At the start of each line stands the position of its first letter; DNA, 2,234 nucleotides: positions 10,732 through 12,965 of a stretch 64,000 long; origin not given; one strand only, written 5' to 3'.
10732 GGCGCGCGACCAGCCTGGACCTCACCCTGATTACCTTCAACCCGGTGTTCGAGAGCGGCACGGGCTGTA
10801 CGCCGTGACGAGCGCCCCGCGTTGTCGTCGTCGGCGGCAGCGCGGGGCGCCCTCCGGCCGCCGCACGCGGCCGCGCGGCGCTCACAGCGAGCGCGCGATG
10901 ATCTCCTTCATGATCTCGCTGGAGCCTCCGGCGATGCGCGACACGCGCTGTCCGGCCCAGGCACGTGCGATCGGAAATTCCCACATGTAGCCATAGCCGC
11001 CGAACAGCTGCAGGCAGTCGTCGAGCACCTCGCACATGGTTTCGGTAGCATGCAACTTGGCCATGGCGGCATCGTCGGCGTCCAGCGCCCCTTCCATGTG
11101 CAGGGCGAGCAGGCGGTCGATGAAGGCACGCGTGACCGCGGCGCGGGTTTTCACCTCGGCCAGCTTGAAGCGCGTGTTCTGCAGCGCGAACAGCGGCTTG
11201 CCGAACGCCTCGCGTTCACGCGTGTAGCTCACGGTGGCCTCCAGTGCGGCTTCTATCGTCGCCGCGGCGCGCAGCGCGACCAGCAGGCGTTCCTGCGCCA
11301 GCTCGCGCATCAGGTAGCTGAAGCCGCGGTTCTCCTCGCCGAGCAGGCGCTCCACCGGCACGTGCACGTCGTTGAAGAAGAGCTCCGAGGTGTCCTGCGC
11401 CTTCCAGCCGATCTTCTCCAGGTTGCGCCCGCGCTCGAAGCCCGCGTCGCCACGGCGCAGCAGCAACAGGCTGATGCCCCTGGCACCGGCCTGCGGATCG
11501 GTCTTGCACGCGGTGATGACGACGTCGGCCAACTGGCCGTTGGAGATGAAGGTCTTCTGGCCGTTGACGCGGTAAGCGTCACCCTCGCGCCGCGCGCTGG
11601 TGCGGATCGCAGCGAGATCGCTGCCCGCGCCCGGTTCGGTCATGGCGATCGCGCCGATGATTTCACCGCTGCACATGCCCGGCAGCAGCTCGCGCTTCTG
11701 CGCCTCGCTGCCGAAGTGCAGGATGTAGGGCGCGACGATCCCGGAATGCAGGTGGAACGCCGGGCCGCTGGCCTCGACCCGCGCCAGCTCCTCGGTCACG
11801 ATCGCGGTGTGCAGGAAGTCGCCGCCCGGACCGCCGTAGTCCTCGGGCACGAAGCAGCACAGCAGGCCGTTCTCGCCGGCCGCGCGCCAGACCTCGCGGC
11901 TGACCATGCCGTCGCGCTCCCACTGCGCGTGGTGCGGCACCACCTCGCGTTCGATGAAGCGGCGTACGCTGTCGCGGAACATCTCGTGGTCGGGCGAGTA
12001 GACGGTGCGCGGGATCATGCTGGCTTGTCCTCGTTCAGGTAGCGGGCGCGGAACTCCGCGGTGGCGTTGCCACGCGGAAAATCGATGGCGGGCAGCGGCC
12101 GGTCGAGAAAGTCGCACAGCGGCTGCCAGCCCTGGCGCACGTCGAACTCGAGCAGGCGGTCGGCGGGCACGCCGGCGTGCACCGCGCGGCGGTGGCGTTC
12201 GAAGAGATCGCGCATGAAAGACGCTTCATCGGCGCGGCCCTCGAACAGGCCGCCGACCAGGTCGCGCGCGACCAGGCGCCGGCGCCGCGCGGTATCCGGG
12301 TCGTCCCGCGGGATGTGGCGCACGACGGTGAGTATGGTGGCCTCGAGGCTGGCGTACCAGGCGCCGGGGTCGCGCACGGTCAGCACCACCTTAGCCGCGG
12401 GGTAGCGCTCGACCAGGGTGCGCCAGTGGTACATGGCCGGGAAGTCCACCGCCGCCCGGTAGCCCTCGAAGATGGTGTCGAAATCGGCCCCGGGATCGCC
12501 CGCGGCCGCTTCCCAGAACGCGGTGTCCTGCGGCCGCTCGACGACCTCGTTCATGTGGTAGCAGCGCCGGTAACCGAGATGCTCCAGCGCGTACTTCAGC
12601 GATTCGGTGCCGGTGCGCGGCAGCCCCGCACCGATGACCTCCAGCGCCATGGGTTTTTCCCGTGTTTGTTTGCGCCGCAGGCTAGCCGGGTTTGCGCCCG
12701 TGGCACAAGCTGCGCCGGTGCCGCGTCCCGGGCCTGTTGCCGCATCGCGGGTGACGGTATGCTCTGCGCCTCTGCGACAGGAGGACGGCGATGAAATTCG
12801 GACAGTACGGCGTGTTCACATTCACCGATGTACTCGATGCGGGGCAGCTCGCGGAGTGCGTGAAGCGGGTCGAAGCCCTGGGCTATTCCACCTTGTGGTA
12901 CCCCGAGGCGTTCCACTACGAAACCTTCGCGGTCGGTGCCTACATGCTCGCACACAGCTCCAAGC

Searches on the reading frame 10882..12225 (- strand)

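Call 22: search_protein_families(library=pfam, proteins=[window:10882-12225:-], max_evalue=0.0001)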
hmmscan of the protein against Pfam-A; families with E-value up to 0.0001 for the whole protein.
window:10882-12225:- (447 aa): 4 families
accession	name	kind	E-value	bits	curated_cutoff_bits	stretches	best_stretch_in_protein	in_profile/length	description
PF00441.29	Acyl-CoA_dh_1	-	4.1e-41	141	22.4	1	299-447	1-149/150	Acyl-CoA dehydrogenase, C-terminal domain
PF02771.21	Acyl-CoA_dh_N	-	2.7e-39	134.5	22.9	1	77-188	1-113/113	Acyl-CoA dehydrogenase, N-terminal domain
PF02770.24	Acyl-CoA_dh_M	-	4.8e-24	84.8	33.3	1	192-287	1-97/97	Acyl-CoA dehydrogenase, middle domain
PF08028.16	Acyl-CoA_dh_2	-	6.4e-08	33.4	22.7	1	325-423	12-120/134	Acyl-CoA dehydrogenase, C-terminal domain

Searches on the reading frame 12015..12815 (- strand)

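Call 61: search_protein_families(library=pfam, proteins=[window:12015-12815:-], max_evalue=0.001)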
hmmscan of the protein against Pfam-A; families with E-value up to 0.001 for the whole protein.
window:12015-12815:- (266 aa): 1 family
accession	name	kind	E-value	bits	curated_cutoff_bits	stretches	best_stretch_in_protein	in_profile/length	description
PF17784.7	Sulfotransfer_4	-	2.6e-61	207.6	22.8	1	59-255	1-215/215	Sulfotransferase domain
